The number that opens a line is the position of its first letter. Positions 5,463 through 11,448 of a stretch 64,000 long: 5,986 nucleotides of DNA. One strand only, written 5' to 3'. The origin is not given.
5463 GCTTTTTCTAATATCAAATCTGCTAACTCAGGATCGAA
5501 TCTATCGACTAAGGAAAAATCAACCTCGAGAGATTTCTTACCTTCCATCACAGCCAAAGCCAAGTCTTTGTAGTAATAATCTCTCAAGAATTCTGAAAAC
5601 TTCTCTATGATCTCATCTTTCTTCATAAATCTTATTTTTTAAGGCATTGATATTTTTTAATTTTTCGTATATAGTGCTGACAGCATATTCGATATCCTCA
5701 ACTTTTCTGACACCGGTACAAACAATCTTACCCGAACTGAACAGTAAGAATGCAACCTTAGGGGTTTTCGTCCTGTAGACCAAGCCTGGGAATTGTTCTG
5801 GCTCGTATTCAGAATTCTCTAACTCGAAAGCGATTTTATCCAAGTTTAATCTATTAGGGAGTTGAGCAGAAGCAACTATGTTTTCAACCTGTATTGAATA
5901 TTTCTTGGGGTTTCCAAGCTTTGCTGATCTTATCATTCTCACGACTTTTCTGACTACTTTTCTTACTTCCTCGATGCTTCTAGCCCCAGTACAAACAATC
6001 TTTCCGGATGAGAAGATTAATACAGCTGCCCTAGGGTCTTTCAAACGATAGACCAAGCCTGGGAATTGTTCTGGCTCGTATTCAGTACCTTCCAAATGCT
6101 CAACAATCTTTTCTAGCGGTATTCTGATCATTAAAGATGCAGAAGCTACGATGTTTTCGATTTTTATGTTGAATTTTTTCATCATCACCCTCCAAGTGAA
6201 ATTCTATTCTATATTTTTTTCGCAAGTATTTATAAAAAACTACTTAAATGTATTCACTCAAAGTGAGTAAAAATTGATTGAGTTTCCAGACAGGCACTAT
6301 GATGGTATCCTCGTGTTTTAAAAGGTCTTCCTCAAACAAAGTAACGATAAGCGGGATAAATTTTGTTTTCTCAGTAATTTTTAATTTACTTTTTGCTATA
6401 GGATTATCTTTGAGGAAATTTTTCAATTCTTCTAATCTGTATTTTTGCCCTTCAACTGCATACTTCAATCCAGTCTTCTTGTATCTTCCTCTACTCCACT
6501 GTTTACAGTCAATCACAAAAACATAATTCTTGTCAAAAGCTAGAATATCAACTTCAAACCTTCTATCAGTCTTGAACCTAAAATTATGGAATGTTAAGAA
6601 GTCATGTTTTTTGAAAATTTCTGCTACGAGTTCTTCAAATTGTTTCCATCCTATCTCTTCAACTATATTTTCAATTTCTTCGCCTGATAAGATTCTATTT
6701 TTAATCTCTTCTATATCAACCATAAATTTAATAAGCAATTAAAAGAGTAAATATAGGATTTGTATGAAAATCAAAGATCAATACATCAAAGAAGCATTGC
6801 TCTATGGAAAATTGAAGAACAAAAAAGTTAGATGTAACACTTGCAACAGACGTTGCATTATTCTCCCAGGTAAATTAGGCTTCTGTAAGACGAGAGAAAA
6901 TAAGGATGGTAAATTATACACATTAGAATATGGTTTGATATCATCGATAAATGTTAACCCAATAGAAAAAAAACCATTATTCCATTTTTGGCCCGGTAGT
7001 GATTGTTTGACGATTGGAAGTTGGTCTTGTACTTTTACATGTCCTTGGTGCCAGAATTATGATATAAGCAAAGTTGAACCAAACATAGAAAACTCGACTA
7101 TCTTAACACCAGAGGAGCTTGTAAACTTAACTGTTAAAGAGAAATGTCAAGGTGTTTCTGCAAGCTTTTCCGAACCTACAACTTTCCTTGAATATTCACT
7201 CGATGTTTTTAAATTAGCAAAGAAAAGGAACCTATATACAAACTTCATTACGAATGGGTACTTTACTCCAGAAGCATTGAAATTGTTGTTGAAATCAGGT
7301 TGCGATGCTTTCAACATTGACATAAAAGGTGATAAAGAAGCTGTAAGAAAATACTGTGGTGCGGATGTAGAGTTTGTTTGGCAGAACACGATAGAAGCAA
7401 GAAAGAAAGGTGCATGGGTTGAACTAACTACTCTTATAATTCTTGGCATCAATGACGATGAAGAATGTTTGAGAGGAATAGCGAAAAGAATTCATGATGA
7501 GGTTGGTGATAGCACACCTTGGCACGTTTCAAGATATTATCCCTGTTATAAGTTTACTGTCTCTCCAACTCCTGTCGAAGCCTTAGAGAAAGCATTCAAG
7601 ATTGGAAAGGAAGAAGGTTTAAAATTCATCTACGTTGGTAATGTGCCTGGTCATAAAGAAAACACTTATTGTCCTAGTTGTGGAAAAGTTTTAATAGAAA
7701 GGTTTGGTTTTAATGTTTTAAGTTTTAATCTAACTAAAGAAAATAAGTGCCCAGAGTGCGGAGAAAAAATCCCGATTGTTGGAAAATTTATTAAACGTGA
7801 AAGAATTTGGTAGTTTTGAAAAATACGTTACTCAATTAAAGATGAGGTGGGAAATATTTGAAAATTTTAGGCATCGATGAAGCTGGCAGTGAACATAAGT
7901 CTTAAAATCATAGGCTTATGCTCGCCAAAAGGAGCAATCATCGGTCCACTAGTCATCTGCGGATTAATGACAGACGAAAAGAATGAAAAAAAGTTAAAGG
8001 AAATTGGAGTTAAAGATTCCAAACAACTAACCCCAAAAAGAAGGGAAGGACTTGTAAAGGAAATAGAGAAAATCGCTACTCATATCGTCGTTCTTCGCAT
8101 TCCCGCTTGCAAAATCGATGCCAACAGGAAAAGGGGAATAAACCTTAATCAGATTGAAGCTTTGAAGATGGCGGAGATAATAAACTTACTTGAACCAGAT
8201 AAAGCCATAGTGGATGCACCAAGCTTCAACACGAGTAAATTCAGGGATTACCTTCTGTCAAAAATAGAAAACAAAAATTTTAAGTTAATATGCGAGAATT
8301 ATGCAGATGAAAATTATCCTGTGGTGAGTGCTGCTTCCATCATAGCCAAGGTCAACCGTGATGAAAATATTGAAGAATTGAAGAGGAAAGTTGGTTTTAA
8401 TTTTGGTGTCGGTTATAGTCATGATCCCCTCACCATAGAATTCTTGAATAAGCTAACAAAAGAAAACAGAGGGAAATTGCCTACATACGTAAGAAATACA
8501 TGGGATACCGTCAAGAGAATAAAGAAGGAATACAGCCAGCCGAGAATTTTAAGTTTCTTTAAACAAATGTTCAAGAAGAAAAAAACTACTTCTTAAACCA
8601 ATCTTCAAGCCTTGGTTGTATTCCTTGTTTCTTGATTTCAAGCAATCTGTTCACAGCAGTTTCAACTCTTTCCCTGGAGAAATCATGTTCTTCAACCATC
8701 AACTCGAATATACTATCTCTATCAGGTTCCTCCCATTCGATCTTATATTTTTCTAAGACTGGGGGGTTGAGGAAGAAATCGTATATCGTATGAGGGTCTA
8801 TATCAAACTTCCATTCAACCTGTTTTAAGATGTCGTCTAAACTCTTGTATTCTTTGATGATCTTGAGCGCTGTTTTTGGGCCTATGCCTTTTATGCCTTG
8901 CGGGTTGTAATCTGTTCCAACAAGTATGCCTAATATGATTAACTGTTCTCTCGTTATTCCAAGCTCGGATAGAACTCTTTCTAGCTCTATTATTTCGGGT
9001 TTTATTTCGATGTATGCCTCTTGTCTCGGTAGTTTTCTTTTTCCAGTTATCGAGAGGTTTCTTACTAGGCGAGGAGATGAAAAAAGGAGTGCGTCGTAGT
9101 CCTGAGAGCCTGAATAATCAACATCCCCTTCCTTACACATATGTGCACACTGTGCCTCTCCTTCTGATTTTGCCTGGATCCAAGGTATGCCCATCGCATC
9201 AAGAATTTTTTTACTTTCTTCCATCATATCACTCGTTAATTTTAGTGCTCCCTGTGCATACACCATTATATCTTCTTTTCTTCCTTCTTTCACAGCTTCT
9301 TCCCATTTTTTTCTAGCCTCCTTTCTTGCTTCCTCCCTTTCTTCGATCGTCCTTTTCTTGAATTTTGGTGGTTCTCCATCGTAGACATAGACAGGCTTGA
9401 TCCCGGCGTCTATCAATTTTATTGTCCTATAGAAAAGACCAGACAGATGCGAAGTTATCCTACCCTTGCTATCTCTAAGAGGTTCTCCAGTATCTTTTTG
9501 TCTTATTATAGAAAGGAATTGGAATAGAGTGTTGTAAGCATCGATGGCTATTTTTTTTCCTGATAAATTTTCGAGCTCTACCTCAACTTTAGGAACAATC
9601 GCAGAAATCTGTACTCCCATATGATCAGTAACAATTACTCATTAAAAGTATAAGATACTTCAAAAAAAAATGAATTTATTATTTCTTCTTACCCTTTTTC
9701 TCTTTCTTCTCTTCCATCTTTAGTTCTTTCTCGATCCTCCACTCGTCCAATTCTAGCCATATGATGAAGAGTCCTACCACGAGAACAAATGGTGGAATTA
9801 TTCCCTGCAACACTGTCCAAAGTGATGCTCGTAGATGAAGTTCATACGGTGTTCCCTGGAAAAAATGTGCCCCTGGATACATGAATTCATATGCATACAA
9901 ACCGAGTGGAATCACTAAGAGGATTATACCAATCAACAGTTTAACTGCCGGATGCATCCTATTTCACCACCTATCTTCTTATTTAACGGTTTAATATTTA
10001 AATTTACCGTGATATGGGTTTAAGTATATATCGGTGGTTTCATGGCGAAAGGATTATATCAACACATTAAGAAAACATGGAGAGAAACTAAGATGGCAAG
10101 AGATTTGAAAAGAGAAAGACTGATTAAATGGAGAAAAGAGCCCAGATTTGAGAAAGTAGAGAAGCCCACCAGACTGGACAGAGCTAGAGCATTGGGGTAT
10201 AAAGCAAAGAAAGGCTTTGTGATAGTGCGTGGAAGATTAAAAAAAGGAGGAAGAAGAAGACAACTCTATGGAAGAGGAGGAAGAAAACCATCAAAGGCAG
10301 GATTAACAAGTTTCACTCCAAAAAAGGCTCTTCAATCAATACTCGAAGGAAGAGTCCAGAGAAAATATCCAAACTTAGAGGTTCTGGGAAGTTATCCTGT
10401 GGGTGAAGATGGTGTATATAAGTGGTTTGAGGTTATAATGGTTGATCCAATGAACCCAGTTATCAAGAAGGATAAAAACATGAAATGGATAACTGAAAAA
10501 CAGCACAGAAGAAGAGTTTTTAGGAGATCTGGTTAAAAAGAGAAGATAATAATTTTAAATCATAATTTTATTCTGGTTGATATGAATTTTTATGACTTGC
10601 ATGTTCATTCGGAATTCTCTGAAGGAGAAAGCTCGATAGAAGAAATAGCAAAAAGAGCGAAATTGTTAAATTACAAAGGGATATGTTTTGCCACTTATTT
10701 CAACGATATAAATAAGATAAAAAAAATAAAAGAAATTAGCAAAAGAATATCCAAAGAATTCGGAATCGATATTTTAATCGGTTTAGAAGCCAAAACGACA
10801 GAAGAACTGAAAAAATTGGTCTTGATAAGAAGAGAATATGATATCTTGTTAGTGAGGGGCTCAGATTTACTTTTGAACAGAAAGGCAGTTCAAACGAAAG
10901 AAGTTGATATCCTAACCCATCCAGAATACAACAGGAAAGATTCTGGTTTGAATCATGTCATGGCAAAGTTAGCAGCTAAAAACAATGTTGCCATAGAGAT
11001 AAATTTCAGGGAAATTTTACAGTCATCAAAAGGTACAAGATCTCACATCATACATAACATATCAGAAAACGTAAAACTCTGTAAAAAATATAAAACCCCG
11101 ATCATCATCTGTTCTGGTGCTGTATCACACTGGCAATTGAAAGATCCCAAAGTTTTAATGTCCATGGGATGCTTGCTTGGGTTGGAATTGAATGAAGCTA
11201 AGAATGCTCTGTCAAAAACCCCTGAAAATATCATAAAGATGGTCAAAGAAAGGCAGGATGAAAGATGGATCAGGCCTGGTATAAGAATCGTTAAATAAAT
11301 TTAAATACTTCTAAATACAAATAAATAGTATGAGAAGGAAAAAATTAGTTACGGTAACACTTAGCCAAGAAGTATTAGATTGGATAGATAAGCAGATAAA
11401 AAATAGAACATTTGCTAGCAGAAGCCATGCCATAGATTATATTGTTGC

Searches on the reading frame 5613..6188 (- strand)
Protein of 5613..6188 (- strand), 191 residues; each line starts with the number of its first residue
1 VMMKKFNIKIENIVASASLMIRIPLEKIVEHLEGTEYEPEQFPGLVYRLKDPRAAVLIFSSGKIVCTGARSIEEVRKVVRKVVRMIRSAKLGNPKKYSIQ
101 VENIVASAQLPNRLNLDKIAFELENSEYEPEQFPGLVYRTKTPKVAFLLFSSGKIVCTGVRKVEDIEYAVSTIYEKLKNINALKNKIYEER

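Call 33: search_protein_families(library=pfam, proteins=[window:5613-6188:-], max_evalue=0.001)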
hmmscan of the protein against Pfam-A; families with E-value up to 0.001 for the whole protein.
window:5613-6188:- (191 aa): 2 families
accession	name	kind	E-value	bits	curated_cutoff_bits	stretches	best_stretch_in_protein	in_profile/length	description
PF00352.27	TBP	-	3.5e-65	216.3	22.9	2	7-88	1-84/85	Transcription factor TFIID (or TATA-binding protein, TBP)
PF11858.14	DUF3378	-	6.8e-07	29.8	27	0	28-75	14-60/76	Domain of unknown function (DUF3378)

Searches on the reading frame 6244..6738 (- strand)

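Call 33: search_protein_families(library=pfam, proteins=[window:6244-6738:-], max_evalue=0.001)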
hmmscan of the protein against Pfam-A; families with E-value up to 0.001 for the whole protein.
window:6244-6738:- (164 aa): 2 families
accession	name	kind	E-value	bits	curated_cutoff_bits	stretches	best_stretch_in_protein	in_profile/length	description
PF08378.17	NERD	-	7.6e-10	39.7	22.1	1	32-124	3-91/111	Nuclease-related domain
PF04471.18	Mrr_cat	-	3e-05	24.6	21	1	27-83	2-59/115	Restriction endonuclease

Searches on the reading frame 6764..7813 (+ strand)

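Call 33: search_protein_families(library=pfam, proteins=[window:6764-7813:+], max_evalue=0.001)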
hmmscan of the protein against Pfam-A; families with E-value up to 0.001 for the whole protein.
window:6764-7813:+ (349 aa): 1 family
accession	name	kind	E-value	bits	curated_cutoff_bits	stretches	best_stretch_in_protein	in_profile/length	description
PF04055.27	Radical_SAM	-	2.6e-20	73.7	29.5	1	89-233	7-158/166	Radical SAM superfamily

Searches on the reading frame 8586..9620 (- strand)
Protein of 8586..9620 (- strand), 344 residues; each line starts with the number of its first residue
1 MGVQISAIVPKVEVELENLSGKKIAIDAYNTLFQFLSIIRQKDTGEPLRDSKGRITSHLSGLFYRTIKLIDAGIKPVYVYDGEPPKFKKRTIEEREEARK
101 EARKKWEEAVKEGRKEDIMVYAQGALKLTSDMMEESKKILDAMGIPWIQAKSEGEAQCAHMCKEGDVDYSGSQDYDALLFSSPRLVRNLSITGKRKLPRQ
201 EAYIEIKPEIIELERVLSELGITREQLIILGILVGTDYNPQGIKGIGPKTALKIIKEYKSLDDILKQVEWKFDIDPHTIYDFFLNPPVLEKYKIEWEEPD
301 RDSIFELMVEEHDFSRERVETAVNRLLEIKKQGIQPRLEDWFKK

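Call 34: search_protein_families(library=pfam, proteins=[window:8586-9620:-], max_evalue=0.001)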
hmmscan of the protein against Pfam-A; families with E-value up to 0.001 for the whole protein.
window:8586-9620:- (344 aa): 4 families
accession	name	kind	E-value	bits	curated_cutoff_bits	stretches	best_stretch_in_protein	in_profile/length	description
PF00867.23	XPG_I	-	5.9e-28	97.5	24.9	1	144-237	1-89/89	XPG I-region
PF00752.23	XPG_N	-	2e-20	73.6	22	1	13-102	18-101/101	XPG N-terminal domain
PF01367.25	5_3_exonuc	-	9.7e-08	32.8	40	1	225-269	4-49/97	5'-3' exonuclease, C-terminal SAM fold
PF14520.12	HHH_5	-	2.5e-05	25.1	27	1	242-267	6-32/57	Helix-hairpin-helix domain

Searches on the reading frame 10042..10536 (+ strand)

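Call 34: search_protein_families(library=pfam, proteins=[window:10042-10536:+], max_evalue=0.001)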
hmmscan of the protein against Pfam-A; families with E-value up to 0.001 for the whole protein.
window:10042-10536:+ (164 aa): 1 family
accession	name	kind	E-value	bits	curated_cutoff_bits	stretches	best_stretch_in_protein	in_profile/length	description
PF00827.22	Ribosomal_L15e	-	1e-59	201.9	27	1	4-161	1-161/191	Ribosomal L15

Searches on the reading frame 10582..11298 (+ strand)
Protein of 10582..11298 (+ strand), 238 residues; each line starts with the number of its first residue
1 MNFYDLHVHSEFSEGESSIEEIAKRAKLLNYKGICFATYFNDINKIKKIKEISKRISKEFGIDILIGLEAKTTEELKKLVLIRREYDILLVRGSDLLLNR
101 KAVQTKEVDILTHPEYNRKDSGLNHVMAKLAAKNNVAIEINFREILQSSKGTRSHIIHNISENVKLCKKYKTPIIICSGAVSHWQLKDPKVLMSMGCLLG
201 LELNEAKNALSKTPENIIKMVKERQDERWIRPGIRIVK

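Call 34: search_protein_families(library=pfam, proteins=[window:10582-11298:+], max_evalue=0.001)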
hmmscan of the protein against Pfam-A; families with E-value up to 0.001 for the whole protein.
window:10582-11298:+ (238 aa): 2 families
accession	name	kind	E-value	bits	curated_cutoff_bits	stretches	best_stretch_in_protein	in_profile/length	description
PF01876.22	RNase_P_p30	-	4.6e-44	150.9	35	1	4-212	1-213/214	RNase P subunit p30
PF02811.25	PHP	-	4.3e-11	43.9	26.4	1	5-85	1-82/164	PHP domain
